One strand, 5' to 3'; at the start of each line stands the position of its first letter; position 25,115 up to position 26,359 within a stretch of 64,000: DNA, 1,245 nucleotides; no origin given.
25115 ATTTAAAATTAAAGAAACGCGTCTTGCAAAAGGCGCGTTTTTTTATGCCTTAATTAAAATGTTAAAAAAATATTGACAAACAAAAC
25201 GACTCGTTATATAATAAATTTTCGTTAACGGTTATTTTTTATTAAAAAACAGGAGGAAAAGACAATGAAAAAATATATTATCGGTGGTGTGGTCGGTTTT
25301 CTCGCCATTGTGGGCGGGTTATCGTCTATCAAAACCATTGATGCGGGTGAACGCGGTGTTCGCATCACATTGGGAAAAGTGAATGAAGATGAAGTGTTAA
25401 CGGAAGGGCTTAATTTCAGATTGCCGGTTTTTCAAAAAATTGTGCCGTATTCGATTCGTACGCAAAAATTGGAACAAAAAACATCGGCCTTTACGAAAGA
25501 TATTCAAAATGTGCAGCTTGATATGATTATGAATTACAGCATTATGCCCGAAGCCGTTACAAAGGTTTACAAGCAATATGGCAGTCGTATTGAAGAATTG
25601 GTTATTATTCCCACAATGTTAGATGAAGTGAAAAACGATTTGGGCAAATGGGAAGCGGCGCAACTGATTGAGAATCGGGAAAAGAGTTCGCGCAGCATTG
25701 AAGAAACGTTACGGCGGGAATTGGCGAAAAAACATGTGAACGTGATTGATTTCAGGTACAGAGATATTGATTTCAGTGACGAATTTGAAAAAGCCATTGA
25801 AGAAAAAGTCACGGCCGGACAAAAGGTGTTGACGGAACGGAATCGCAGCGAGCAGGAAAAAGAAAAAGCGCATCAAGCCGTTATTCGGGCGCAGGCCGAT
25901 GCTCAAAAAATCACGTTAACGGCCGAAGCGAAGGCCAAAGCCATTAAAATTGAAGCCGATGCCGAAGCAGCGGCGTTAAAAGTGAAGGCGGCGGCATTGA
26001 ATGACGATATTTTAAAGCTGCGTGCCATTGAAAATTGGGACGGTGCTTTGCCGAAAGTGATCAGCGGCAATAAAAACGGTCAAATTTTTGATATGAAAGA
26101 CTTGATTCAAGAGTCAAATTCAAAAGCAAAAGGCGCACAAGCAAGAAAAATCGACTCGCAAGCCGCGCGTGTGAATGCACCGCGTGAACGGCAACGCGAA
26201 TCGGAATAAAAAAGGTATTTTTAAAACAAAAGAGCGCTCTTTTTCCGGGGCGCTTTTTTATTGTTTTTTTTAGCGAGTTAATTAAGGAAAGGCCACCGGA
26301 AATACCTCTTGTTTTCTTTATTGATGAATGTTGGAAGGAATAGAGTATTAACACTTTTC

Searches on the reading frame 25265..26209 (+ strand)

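Call 8: search_protein_families(library=pfam, proteins=[window:25265-26209:+], max_evalue=0.001)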
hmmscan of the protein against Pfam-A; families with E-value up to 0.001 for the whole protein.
window:25265-26209:+ (314 aa): 1 family
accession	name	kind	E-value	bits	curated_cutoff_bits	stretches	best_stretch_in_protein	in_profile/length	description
PF01145.31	Band_7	-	3.7e-31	109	23.6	1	24-199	2-176/176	SPFH domain / Band 7 family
